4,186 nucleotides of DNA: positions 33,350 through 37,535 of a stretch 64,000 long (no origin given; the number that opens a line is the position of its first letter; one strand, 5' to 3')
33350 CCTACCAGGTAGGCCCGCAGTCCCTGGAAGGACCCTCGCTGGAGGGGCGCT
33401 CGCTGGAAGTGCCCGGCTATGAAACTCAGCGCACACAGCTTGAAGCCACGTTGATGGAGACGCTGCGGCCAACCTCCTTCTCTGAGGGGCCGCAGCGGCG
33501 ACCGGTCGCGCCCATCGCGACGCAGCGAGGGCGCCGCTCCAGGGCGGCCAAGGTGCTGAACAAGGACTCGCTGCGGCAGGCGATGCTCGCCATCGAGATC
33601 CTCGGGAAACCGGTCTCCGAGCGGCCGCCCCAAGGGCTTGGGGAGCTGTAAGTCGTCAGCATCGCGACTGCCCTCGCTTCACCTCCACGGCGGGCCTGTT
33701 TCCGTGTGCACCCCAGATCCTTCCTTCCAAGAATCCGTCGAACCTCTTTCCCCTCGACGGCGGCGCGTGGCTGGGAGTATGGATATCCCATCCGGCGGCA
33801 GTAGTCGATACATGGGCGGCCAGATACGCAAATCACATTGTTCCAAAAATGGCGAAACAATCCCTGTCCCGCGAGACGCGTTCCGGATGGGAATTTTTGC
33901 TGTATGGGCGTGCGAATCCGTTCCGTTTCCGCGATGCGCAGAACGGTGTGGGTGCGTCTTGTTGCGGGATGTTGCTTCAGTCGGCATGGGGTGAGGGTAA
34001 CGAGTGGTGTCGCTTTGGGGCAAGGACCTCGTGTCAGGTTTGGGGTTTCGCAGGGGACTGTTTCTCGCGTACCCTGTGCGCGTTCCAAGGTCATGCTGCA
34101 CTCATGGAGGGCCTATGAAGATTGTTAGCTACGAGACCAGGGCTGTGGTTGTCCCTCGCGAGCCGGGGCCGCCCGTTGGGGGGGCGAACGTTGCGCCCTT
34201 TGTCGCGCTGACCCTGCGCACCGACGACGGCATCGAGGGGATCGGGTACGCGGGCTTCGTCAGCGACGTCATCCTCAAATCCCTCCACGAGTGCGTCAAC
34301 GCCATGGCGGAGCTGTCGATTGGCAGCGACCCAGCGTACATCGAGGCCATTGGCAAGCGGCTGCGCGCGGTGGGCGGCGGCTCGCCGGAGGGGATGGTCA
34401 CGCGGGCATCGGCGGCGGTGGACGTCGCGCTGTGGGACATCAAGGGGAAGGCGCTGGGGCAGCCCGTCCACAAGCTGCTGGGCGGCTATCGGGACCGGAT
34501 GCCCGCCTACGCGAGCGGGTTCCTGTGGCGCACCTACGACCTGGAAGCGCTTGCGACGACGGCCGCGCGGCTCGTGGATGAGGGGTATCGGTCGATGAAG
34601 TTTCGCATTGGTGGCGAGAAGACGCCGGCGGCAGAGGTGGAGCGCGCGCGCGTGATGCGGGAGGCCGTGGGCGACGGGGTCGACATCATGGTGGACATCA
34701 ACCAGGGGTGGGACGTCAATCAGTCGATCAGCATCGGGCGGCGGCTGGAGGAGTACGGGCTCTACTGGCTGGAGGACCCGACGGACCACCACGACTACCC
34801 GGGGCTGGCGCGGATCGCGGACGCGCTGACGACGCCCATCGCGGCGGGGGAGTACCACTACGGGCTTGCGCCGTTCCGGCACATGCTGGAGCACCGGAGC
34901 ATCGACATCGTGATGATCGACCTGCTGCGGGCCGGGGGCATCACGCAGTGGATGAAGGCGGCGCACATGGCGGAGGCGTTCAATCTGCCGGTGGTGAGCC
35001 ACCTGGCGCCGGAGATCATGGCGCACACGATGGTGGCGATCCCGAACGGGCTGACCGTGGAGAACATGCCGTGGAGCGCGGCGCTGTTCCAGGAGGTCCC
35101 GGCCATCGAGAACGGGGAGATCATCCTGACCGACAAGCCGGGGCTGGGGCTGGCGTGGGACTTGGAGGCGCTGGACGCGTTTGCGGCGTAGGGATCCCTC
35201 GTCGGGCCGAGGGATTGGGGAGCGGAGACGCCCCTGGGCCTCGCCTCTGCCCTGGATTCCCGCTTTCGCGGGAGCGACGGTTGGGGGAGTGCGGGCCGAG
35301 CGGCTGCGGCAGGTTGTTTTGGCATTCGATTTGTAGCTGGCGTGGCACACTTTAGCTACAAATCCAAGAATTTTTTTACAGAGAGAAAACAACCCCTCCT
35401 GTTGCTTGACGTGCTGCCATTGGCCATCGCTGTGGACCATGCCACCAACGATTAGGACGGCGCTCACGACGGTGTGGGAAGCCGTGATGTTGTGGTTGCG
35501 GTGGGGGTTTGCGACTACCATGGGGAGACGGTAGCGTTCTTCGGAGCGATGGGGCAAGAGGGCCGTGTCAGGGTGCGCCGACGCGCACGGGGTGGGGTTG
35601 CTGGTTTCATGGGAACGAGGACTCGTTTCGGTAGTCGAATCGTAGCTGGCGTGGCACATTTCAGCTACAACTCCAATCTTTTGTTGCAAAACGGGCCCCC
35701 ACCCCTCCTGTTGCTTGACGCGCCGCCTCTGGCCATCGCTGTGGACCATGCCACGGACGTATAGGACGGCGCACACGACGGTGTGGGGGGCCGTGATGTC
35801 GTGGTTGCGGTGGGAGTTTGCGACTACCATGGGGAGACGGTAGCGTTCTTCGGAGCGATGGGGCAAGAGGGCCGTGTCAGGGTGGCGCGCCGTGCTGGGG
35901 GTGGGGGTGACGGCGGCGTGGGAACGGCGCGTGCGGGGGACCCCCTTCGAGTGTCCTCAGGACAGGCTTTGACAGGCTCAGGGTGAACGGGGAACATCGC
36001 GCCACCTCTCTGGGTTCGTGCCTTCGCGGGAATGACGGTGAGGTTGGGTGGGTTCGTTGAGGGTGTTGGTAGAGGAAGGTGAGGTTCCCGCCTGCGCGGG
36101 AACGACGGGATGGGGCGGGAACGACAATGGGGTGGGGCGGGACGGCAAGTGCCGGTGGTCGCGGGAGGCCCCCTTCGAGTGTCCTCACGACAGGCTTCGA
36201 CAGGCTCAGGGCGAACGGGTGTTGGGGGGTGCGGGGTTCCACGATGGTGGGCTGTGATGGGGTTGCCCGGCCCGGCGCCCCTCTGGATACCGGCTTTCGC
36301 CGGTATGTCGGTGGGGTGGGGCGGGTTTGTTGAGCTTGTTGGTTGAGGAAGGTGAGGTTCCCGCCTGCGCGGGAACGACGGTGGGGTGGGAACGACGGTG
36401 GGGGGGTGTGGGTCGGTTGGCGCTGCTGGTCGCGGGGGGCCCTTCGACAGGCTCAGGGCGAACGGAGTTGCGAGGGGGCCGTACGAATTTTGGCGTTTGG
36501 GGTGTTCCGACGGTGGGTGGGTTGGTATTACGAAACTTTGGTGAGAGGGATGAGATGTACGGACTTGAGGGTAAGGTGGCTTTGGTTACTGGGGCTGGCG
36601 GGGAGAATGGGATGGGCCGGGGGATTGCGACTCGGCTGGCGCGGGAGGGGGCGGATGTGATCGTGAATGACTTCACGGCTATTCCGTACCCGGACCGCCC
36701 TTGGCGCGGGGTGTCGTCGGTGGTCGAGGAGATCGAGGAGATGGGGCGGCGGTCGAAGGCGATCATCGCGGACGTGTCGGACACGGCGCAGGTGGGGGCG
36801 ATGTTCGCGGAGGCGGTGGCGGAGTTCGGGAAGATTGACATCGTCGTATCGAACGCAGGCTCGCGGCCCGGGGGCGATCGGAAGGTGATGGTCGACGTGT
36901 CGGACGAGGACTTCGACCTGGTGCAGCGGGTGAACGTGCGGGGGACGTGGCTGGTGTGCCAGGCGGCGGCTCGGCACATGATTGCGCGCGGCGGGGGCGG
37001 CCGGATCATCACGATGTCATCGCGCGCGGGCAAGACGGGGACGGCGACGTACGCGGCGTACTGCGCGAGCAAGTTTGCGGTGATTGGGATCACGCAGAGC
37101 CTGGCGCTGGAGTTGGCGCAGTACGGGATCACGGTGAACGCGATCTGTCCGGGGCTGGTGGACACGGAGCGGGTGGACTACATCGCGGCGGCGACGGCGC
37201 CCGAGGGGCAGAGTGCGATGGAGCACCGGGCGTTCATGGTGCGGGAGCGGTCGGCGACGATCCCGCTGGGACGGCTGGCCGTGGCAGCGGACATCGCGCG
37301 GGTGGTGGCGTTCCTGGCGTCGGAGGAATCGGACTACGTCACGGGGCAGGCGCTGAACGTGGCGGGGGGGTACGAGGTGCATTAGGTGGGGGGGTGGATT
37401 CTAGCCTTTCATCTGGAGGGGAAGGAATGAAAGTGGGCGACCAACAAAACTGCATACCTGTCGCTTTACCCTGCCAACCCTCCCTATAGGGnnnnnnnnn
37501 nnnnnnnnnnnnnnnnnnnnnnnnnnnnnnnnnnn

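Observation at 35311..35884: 309-bp tandem pair of a structured noncoding element (nested stems, TGGCAC hairpin loop)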

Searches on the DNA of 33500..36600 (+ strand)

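Call 9: search_rna_families(source=window, start=33500, end=36600, threshold=evalue, max_evalue=10, show_alignments=3)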
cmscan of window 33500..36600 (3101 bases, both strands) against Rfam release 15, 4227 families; matches with E-value up to 10: 2.
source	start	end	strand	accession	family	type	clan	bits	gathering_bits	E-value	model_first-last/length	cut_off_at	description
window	35202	35248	+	RF00771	mir-185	Gene; miRNA;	-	22.9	60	0.44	1-79/79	no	mir-185 microRNA precursor family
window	34875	34994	-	RF00223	IRES_Bip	Cis-reg; IRES;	-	11.1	40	2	15-185/263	no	bip internal ribosome entry site (IRES)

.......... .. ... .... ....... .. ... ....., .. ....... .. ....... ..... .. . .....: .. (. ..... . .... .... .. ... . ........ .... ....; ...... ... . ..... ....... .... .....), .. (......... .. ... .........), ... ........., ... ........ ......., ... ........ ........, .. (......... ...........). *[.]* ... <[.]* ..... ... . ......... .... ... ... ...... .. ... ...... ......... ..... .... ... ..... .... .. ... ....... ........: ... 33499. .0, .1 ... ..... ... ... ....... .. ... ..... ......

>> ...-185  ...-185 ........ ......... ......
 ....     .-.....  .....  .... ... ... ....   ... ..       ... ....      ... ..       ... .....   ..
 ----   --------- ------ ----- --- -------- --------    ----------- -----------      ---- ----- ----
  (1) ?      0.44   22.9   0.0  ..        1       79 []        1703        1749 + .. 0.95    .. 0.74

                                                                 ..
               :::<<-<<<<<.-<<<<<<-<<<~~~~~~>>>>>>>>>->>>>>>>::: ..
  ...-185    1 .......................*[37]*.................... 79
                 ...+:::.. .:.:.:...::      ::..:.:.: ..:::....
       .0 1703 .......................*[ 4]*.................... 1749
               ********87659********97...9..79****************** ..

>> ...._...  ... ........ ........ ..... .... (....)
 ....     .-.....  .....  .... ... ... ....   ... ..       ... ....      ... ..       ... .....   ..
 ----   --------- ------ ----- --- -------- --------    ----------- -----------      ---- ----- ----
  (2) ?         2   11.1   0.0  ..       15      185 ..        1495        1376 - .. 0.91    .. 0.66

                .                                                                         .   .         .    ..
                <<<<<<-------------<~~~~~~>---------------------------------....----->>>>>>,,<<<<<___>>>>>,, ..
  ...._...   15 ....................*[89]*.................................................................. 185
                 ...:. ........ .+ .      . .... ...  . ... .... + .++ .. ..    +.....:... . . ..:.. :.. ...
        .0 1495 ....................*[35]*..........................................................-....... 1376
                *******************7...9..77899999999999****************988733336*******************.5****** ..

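Call 91: search_dna_similar(query=window:35300-35900:+, collection=plasmids, mode=distant, max_rows=5)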
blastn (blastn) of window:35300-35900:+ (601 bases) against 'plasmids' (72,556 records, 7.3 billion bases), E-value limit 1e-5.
No match.

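Call 92: search_dna_similar(query=window:35300-35900:+, collection=phages, mode=distant, max_rows=5)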
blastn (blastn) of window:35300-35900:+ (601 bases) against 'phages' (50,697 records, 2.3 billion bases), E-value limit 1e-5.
No match.

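Call 93: build_rna_model(alignment_id=A6)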
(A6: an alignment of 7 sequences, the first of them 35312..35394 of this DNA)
Model R1 built from alignment A6 (7 sequences, 88 columns); structure: RNAalifold consensus.
model positions 82; base pairs 20; branch points 1; effective number of sequences 3.05; information 0.692 bits per position. Calibrated on 0.2 Mb of random sequence (short: E-values are rough).
structure used (alignment columns):
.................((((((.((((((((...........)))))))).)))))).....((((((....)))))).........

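Call 94: search_with_rna_model(model_id=R1, sources=[window, L027, L028, L029, L035, L039, L040, L041, L042, L043, L044, L045], max_evalue=5)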
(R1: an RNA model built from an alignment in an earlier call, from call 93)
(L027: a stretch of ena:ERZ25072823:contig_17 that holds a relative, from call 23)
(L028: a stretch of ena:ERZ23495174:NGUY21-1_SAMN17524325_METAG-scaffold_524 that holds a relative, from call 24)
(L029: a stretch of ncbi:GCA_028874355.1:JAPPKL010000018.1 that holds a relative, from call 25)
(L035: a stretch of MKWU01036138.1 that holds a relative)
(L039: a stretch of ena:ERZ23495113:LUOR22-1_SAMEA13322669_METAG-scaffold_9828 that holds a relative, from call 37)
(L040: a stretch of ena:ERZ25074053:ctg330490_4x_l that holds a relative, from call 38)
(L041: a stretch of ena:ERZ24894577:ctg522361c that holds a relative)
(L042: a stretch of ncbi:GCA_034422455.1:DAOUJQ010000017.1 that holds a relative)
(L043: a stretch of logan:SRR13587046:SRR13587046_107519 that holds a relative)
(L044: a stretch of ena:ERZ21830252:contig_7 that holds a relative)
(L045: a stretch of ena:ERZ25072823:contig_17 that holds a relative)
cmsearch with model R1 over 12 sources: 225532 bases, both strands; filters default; matches with E-value up to 5: 14.
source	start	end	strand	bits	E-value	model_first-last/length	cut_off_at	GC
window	35312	35393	+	90.2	6.3e-16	1-82/82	no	0.39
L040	11119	11200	+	84.9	7.5e-15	1-82/82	no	0.4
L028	4277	4358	+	84.9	7.7e-15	1-82/82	no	0.38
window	55681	55762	+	81.5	3.8e-14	1-82/82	no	0.45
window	35621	35701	+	79.1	1.2e-13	1-82/82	no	0.51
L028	3859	3936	+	78.3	1.8e-13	1-82/82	no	0.42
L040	11429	11510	+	77.9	2.1e-13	1-82/82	no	0.45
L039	8377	8427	+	46.6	6.2e-07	1-51/82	3'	0.47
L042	4232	4312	+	39.3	2e-05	1-82/82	no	0.51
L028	3873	3913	-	19.6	0.23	15-55/82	no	0.39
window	55604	55632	+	19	0.31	21-49/82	no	0.52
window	35313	35380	-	17.4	0.65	1-82/82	no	0.38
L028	4278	4345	-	13.5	4.2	1-82/82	no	0.35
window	55695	55735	-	13.1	5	15-55/82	no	0.44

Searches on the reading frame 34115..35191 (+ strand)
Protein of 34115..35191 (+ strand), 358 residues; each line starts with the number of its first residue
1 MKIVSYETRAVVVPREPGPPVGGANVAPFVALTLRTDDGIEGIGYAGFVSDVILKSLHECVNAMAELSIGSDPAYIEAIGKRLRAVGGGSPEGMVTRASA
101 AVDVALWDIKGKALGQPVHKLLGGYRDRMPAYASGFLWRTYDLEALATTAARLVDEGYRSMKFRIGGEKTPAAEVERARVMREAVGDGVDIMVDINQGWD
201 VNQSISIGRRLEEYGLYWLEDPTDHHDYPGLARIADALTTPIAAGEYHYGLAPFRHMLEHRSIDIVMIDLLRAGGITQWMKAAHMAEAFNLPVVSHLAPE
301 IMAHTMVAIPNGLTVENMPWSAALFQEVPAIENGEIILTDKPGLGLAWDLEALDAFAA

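Call 21: find_encoding_contigs(protein=window:34115-35191:+, flank=6000, max_places=10)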
Protein window:34115-35191:+ (358 aa): no gene with exactly this product is on record in the collection.

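Call 22: find_homologous_proteins(query=window:34115-35191:+, max_evalue=1e-30)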
Query window:34115-35191:+ (358 aa): 6044 proteins with E <= 1e-30 among 8000 candidates; the best 120 are listed.
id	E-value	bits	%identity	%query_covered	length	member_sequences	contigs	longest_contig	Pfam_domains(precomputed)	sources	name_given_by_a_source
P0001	3.2e-231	785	97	100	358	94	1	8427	PF13378.13,PF02746.22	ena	-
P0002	1.6e-214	730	90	100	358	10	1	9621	PF13378.13,PF02746.22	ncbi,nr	ncbi:MAG: mandelate racemase/muconate lactonizing enzyme family protein [Chloroflexota bacterium]|nr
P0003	9.0e-212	721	87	100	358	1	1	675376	PF13378.13,PF02746.22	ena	-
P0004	9.9e-210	714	87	100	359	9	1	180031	PF13378.13,PF02746.22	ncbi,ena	-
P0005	3.5e-208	709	89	100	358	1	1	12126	PF13378.13,PF02746.22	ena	-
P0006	1.3e-180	618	75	100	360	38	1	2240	PF13378.13,PF02746.22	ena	-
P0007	1.5e-164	566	68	99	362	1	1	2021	PF13378.13,PF02746.22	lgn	-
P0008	1.0e-161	556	66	100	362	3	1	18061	PF13378.13,PF02746.22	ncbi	-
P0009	7.5e-161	553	68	99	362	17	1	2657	PF13378.13,PF02746.22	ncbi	-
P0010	2.9e-160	551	67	99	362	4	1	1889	PF13378.13,PF02746.22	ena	-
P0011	1.1e-159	550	68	99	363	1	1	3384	PF13378.13,PF02746.22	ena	-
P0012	1.6e-159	549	68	100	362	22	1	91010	PF13378.13,PF02746.22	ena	-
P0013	3.6e-159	548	66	99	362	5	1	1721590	PF13378.13,PF02746.22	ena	-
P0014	1.5e-158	546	65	100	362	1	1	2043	PF13378.13,PF02746.22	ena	-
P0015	1.1e-157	543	66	99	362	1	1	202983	PF13378.13,PF02746.22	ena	-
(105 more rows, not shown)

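Call 23: find_encoding_contigs(protein=P0003, flank=10000, max_places=4)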
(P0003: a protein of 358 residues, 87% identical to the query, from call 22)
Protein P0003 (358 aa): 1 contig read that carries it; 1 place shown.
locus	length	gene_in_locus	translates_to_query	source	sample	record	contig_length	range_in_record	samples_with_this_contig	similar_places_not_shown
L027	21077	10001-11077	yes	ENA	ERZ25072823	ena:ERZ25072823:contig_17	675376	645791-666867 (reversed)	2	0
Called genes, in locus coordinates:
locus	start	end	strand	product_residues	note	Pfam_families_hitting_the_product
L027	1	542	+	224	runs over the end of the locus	PF00574:CLP_protease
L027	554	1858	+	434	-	PF06689:zf-C4_ClpX, PF13401:AAA_22 (faint), PF01078:Mg_chelatase (faint), PF00004:AAA, PF07724:AAA_2, PF07728:AAA_5 (faint), PF10431:ClpB_D2-small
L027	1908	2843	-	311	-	PF00296:Bac_luciferase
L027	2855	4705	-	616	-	PF01012:ETF, PF00766:ETF_alpha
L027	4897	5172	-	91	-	PF02597:ThiS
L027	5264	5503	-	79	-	PF09383:NIL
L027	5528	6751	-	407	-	PF05810:NinF (weak), PF00291:PALP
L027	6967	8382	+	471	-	PF25145:NfeD1b_N, PF01972:SDH_protease, PF24961:NfeD_membrane, PF01957:NfeD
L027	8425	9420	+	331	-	PF12127:FloA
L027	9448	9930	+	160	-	-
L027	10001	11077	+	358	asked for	PF02746:MR_MLE_N, PF13378:MR_MLE_C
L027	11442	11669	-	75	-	-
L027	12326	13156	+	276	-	PF00106:adh_short, PF08659:KR, PF13561:adh_short_C2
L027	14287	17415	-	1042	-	PF02384:N6_Mtase, PF01170:UPF0020 (faint), PF07669:Eco57I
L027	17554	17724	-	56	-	-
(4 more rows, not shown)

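Call 24: find_encoding_contigs(protein=P0004, flank=10000, max_places=4)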
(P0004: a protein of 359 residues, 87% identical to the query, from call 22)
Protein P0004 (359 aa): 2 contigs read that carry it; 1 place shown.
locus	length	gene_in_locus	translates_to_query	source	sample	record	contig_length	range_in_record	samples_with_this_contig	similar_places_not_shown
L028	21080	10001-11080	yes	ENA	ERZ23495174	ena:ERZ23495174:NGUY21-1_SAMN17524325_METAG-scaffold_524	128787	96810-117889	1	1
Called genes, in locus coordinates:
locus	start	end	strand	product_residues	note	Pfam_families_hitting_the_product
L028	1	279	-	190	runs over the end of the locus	PF01569:PAP2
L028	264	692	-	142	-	-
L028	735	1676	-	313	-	PF01063:Aminotran_4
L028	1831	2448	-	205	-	-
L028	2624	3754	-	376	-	PF04909:Amidohydro_2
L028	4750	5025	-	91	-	PF02597:ThiS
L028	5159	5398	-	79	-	PF09383:NIL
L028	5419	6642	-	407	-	PF05810:NinF (weak), PF00291:PALP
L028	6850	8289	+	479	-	PF01972:SDH_protease, PF25145:NfeD1b_N, PF24961:NfeD_membrane, PF01957:NfeD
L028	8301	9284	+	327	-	PF12127:FloA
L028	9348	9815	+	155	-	-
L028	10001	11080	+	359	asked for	PF02746:MR_MLE_N, PF13378:MR_MLE_C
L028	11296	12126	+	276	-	PF00106:adh_short, PF08659:KR, PF13561:adh_short_C2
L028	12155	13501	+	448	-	PF06965:Na_H_antiport_1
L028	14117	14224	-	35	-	-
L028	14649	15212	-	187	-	PF03724:META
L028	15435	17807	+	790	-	PF01590:GAF, PF13185:GAF_2 (weak), PF00989:PAS, PF00512:HisKA, PF13581:HATPase_c_2 (weak), PF02518:HATPase_c, PF00072:Response_reg, PF00486:Trans_reg_C, +1 more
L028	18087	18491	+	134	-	-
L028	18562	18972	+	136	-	PF03724:META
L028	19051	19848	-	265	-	-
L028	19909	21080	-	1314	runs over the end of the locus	PF17164:DUF5122, PF00028:Cadherin (weak)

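Call 25: find_encoding_contigs(protein=P0002, flank=10000, max_places=4)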
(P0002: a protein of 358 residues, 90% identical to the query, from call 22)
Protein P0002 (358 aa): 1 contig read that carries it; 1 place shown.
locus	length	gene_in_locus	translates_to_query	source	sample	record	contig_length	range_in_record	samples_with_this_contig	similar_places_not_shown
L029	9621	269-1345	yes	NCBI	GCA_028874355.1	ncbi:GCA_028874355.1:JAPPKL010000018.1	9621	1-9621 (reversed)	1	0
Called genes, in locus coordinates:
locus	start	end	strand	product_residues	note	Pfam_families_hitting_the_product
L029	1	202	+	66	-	?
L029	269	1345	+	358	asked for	PF02746:MR_MLE_N, PF13378:MR_MLE_C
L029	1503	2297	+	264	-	PF01209:Ubie_methyltran (faint), PF13489:Methyltransf_23, PF02353:CMAS (weak), PF13847:Methyltransf_31 (weak), PF08241:Methyltransf_11, PF13649:Methyltransf_25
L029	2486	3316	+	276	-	PF00106:adh_short, PF08659:KR, PF13561:adh_short_C2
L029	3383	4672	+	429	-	PF06965:Na_H_antiport_1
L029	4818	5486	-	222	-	-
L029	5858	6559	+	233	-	PF00561:Abhydrolase_1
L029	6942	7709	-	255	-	PF03328:HpcH_HpaI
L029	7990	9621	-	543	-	PF02776:TPP_enzyme_N, PF00205:TPP_enzyme_M, PF02775:TPP_enzyme_C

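Call 37: find_encoding_contigs(protein=P0001, flank=10000, max_places=4)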
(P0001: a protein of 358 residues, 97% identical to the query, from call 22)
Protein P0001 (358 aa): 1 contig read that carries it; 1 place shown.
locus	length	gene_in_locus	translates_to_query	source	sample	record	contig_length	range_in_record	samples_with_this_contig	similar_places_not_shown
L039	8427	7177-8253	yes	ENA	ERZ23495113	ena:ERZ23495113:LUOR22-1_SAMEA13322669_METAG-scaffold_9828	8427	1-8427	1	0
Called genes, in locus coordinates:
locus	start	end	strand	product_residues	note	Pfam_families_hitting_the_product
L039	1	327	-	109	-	?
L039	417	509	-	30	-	-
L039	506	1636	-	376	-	PF04909:Amidohydro_2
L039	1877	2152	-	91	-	PF02597:ThiS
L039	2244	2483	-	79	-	PF09383:NIL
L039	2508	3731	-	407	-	PF05810:NinF (weak), PF00291:PALP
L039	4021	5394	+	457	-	PF01972:SDH_protease, PF25145:NfeD1b_N, PF24961:NfeD_membrane, PF01957:NfeD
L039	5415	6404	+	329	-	PF12127:FloA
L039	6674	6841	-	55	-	-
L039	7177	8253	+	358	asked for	PF02746:MR_MLE_N, PF13378:MR_MLE_C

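Call 38: find_encoding_contigs(protein=P0005, flank=10000, max_places=4)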
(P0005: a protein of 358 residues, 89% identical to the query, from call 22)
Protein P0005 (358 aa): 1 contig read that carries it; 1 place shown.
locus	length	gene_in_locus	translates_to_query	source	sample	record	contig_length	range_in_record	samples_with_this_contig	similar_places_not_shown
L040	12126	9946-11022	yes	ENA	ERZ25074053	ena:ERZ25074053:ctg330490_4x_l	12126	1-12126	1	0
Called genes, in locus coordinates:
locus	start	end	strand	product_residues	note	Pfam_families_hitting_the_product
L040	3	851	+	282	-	?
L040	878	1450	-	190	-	PF01569:PAP2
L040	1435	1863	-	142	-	-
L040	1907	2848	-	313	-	PF01063:Aminotran_4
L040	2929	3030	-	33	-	-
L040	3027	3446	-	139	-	PF04909:Amidohydro_2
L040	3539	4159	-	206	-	-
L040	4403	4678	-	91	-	PF02597:ThiS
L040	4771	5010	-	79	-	PF09383:NIL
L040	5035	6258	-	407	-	PF05810:NinF (weak), PF00291:PALP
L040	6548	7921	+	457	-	PF01972:SDH_protease, PF25145:NfeD1b_N, PF24961:NfeD_membrane, PF01957:NfeD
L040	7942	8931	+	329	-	PF12127:FloA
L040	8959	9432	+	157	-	-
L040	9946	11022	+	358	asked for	PF02746:MR_MLE_N, PF13378:MR_MLE_C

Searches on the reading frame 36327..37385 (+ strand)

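Call 52: search_protein_families(library=pfam, proteins=[window:36327-37385:+], max_evalue=0.00001)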
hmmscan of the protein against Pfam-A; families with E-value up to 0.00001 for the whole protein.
window:36327-37385:+ (352 aa): 3 families
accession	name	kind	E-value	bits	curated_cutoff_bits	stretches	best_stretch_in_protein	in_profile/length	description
PF13561.12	adh_short_C2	-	7.3e-58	196.4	27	1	89-349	1-235/236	Enoyl-(Acyl carrier protein) reductase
PF00106.31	adh_short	-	6.5e-50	169.8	26.6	1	83-286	1-190/195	short chain dehydrogenase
PF08659.16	KR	-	6.5e-13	49.4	22.6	1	90-249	6-153/180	KR domain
